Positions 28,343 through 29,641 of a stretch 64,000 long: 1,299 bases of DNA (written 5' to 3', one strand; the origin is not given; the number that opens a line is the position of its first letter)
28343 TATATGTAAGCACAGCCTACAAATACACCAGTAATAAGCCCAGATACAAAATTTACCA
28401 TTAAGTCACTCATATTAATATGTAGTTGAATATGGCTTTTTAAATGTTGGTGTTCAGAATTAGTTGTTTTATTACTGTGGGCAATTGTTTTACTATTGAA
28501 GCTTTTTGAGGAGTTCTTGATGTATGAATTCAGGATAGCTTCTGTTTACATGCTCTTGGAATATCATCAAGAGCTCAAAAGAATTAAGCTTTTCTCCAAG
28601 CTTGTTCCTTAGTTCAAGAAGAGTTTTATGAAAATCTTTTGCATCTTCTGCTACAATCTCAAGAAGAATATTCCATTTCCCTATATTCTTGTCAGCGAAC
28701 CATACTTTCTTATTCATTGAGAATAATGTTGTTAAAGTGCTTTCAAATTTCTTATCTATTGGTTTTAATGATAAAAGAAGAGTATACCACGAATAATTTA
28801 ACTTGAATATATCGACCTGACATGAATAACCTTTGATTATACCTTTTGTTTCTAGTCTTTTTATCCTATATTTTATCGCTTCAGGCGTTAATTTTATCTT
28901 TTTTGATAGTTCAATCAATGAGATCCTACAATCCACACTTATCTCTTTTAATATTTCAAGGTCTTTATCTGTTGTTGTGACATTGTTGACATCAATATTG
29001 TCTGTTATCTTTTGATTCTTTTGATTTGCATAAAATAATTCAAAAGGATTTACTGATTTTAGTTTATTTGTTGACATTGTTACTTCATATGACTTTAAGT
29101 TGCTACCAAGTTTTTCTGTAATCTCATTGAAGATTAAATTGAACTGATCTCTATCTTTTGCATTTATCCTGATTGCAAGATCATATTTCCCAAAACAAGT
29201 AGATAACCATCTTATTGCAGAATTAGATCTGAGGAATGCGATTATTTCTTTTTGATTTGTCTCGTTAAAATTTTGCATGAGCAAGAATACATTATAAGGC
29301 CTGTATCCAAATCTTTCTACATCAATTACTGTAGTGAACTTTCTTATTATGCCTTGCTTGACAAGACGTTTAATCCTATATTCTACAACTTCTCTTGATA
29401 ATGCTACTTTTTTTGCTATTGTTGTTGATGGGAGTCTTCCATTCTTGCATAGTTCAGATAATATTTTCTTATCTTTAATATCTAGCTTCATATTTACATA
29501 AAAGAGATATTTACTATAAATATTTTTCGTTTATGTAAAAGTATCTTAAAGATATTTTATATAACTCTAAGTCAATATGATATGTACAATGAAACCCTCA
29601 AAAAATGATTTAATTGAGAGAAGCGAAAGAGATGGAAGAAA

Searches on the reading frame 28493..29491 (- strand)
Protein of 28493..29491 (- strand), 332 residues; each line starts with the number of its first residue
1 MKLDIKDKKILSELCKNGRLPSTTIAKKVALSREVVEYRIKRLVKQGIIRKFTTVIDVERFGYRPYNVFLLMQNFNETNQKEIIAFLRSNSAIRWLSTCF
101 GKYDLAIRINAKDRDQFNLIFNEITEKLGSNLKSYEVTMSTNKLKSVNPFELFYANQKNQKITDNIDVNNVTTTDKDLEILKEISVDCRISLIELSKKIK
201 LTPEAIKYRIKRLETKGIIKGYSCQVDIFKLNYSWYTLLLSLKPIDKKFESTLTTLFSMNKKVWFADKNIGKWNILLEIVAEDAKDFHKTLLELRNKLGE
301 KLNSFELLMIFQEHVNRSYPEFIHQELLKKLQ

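Call 3: search_protein_families(library=pfam, proteins=[window:28493-29491:-], max_evalue=0.01)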
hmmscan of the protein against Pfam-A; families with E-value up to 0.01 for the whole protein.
window:28493-29491:- (332 aa): 13 families
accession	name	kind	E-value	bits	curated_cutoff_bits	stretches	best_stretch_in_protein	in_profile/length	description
PF13412.12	HTH_24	-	8.9e-26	89.7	21.9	2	3-50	1-48/48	Winged helix-turn-helix DNA-binding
PF13404.12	HTH_AsnC-type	-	1.6e-22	79.5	27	2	3-43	1-41/42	AsnC-type helix-turn-helix domain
PF01047.28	MarR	-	3.8e-09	36.8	24.6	2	176-220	4-48/59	MarR family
PF01037.27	AsnC_trans_reg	-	1.6e-05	25.1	25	0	80-124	11-56/73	Lrp/AsnC ligand binding domain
PF13545.12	HTH_Crp_2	-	1.9e-05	25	27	0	20-57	23-63/70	Crp-like helix-turn-helix domain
PF12802.13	MarR_2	-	5.5e-05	23.7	27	0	10-51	10-52/61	MarR family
PF01726.22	LexA_DNA_bind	-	8e-05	22.8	23.7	0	192-220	28-57/65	LexA DNA binding domain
PF12840.13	HTH_20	-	0.00016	22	27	0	10-50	9-49/51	Helix-turn-helix domain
PF08279.18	HTH_11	-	0.00017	21.8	25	0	8-54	3-44/55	HTH domain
PF22451.2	NirdL-like_HTH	-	0.0016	18.4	27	0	24-50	21-47/47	Siroheme decarboxylase NirDL-like HTH domain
PF09202.17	Rio2_N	-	0.0019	18.9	27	0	20-53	25-58/82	Rio2, N-terminal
PF14947.12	HTH_45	-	0.007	16.8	25.5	0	13-51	13-51/77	Winged helix-turn-helix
PF13518.12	HTH_28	-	0.0075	16.8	25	0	178-218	3-41/52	Helix-turn-helix domain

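Call 4: search_protein_families(library=ncbifam, proteins=[window:28493-29491:-], max_evalue=0.01)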
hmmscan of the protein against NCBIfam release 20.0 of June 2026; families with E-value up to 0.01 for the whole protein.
window:28493-29491:- (332 aa): 17 families
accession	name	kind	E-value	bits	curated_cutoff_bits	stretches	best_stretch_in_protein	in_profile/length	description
NF040947.1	trans_reg_LysM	equivalog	3.3e-22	78.7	180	2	4-126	2-120/136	HTH-type transcriptional regulator LysM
NF040820.1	trans_reg_LrpA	equivalog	5.2e-22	78.3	250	2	3-127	2-124/141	HTH-type transcriptional regulator LrpA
NF053758.1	ChrTpTrnRegChrS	equivalog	3.1e-21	75.8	250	2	2-68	11-77/158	chromate efflux transcriptional regulator ChrS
NF008370.0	PRK11169.1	equivalog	3.3e-21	75.7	233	2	176-234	15-73/164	leucine-responsive transcriptional regulator Lrp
NF008384.0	PRK11179.1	equivalog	4e-20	72.2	227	2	172-318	6-150/153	transcriptional regulator AsnC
NF041396.1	TranRegLrp_Halo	equivalog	1.6e-16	60.5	190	2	4-150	4-146/149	HTH-type transcriptional regulator Lrp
NF041395.1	TranRegLrpA1_Halo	equivalog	3.5e-13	49.8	250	2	172-234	5-64/142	HTH-type transcriptional regulator LrpA1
NF040708.3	Siroheme_Dcarb_AhbA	equivalog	1.3e-08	34.8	140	1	20-66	17-63/144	siroheme decarboxylase subunit alpha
NF040707.3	Siroheme_Dcarb_AhbB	equivalog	2.6e-07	30.5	125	1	21-146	15-141/146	siroheme decarboxylase subunit beta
TIGR01884.1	cas_HTH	subfamily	1.1e-06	28.2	60.2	1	2-51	139-188/202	CRISPR-associated CARF protein Csa3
TIGR04176.1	MarR_EPS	equivalog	1.9e-06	27.9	88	0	175-249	4-75/105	MarR family EPS-associated transcriptional regulator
NF040939.2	trans_reg_lrs14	equivalog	2.7e-06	27.3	90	1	4-54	20-71/103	Lrs14 family HTH-type transcriptional regulator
NF053606.1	Sta1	subfamily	4.9e-06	26.6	80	1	5-53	20-68/100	Sta1 family transcriptional regulator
TIGR02702.1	SufR_cyano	equivalog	0.00014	21.7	178.8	0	8-57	4-53/208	iron-sulfur cluster biosynthesis transcriptional regulator SufR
NF053610.1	Sso10a_fam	subfamily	0.0056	16.7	60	0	13-52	12-50/64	Sso10a family chromatin protein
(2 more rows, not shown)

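Call 57: search_protein_families(library=padloc, proteins=[window:28493-29491:-], max_evalue=0.001)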
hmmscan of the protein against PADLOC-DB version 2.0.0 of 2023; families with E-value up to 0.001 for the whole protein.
window:28493-29491:- (332 aa): 11 families
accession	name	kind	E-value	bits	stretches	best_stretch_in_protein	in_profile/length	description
PDLC01044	Csa3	-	2.6e-10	38.5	1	90-221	41-183/194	Type I-A associated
PDLC01866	CARF3--CARF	-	1.8e-09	35.9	1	170-220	134-184/207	-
PDLC01434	CasR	-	4.2e-08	31.3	1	3-51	126-173/191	"CAS-I,CAS-II,CAS-III,CAS-IV,CAS-V,CAS-VI; associated_signaling"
PDLC01268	CasR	-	2.4e-07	28.9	0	4-50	123-168/179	"CAS-I,CAS-II,CAS-III,CAS-IV,CAS-V,CAS-VI; associated_signaling"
PDLC01438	Csa3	-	8.2e-07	27.3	0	8-109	151-223/305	"CAS-I,CAS-II,CAS-III,CAS-IV,CAS-V,CAS-VI; associated_signaling"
PDLC01848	CARF3--CARF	-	8.8e-07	26.8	0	171-222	133-182/197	-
PDLC01853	CARF3--CARF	-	1.3e-05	23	0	3-55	136-190/209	-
PDLC01858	CARF3--CARF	-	3.9e-05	21.6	0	1-53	140-191/204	-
PDLC02975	WH_III-A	-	7.6e-05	21.1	0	7-64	5-63/103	-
PDLC01850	CARF3--CARF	-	0.0001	20.2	0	123-220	88-190/209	-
PDLC01879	CARF3--CARF_TM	-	0.00018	19.2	0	171-220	152-201/222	-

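Call 71: search_solved_structures(query=A5, max_evalue=0.01)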
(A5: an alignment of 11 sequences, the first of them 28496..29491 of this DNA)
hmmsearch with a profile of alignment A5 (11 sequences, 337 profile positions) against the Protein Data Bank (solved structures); distinct sequences matched with E-value up to 0.01: 33.
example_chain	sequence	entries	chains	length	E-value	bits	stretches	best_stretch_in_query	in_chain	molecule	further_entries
1ri7_A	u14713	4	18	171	6.5e-21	77.8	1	11-136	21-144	Putative transcriptional regulator | Putative HTH-type transcriptional regulator PH1519 | Uncharacterized HTH-type transcriptional regulator PH1519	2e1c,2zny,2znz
2cyy_A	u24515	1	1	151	9.9e-21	77.2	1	12-136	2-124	Putative HTH-type transcriptional regulator PH1519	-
1i1g_A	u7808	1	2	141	1.2e-20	76.9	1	15-141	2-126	TRANSCRIPTIONAL REGULATOR LRPA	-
7fby_A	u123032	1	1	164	6.3e-19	71.3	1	9-156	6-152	Transcriptional regulatory protein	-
9w4v_A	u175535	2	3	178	1.3e-18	70.2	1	8-154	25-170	Uncharacterized HTH-type transcriptional regulator PH0140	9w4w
2dbb_A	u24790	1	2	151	5.5e-15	58.3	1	13-154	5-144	Putative HTH-type transcriptional regulator PH0061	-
2cg4_A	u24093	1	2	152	3.9e-13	52.2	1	15-153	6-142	REGULATORY PROTEIN ASNC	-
2efo_A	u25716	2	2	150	4.6e-13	52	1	184-299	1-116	150aa long hypothetical transcriptional regulator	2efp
2e7w_A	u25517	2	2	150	7.3e-13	51.3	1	184-275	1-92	150aa long hypothetical transcriptional regulator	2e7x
2pmh_A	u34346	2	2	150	7.7e-13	51.3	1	184-256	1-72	150aa long hypothetical transcriptional regulator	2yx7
2efq_A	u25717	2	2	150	8.2e-13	51.2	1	184-256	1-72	150aa long hypothetical transcriptional regulator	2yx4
2efn_A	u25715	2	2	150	9.2e-13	51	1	184-275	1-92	150aa long hypothetical transcriptional regulator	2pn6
4pcq_A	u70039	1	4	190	4.3e-12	48.8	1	7-134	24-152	Possible transcriptional regulatory protein (Probably Lrp/AsnC-family)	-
3i4p_A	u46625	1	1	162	1.3e-11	47.3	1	16-141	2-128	Transcriptional regulator, AsnC family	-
2cfx_A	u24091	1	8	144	2.5e-11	46.3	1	183-298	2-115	HTH-TYPE TRANSCRIPTIONAL REGULATOR LRPC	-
4ch7_A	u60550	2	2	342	0.0001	24.6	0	31-157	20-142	NIRD-LIKE PROTEIN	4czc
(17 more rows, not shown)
